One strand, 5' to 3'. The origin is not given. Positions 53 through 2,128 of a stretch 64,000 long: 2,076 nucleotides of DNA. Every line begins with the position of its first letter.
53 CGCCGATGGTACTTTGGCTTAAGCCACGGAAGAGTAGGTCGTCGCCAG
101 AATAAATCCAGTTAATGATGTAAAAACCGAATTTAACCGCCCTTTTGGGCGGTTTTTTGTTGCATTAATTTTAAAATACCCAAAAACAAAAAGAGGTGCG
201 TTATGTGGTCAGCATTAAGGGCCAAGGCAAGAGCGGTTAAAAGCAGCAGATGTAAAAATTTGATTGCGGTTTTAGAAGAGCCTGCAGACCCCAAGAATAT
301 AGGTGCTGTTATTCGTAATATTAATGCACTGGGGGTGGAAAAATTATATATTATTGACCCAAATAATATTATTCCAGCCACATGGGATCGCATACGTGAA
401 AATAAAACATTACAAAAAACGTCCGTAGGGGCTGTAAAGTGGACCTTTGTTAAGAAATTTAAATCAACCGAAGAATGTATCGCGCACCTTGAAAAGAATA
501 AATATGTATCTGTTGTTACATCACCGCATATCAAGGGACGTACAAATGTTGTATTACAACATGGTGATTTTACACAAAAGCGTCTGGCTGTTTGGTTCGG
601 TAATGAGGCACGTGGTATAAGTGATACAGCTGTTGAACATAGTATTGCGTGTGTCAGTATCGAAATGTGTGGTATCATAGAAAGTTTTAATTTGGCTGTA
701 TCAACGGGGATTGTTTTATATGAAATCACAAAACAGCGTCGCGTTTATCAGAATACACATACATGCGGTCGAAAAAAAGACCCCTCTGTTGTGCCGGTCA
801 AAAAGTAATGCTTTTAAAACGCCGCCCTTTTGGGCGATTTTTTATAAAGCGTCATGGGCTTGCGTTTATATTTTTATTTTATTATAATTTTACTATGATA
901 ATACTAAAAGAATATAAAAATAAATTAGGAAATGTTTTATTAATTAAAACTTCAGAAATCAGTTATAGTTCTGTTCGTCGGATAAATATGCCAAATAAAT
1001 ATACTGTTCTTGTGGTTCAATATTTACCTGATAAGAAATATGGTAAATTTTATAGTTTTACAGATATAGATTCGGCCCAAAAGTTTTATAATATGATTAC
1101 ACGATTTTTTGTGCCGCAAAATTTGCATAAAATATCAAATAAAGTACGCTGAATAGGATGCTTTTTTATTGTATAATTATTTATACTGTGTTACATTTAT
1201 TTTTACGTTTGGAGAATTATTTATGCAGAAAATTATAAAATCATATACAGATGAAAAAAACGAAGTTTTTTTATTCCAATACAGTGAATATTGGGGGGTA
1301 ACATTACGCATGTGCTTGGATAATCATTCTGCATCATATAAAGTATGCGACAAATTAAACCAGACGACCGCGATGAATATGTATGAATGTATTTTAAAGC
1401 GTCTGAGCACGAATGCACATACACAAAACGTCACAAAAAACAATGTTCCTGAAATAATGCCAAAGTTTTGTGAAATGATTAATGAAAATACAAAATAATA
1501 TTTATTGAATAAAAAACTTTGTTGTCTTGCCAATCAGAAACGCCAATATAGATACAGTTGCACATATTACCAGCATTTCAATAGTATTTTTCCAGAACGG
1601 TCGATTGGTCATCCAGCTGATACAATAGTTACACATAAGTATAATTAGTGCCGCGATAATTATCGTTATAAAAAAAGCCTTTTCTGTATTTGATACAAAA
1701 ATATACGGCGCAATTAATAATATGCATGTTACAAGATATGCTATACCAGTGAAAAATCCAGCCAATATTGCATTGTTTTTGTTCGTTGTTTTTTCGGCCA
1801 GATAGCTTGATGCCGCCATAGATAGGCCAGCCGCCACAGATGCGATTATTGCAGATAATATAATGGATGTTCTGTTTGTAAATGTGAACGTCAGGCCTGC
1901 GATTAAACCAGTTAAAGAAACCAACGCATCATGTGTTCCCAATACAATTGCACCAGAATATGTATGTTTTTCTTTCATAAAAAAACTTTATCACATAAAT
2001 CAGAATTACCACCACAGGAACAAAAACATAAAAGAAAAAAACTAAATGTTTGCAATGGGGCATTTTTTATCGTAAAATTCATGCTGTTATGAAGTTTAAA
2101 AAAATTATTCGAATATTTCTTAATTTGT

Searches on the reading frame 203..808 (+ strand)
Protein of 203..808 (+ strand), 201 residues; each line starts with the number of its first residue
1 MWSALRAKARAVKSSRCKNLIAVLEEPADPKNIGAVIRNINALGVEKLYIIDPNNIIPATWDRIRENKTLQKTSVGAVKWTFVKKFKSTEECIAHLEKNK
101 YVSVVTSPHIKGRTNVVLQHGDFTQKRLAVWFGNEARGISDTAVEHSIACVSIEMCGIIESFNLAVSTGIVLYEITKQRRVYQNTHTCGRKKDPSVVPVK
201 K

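Call 19: search_protein_families(library=pfam, proteins=[window:203-808:+], max_evalue=0.01)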
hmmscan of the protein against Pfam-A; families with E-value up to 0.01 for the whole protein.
window:203-808:+ (201 aa): 1 family
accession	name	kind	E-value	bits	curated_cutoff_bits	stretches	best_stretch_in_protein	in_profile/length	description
PF00588.24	SpoU_methylase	-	4.5e-29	101.8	29.7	1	20-173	2-142/142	SpoU rRNA Methylase family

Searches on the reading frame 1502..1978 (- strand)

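Call 19: search_protein_families(library=pfam, proteins=[window:1502-1978:-], max_evalue=0.01)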
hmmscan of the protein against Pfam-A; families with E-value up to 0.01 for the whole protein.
window:1502-1978:- (158 aa): 2 families
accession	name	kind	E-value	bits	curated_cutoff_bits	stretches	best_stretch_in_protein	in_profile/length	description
PF01988.24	VIT1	-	1.5e-17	64.6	28.1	2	67-151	130-214/214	VIT family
PF17647.6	DUF5518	-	0.0081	16.7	27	1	23-119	6-100/116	Family of unknown function (DUF5518)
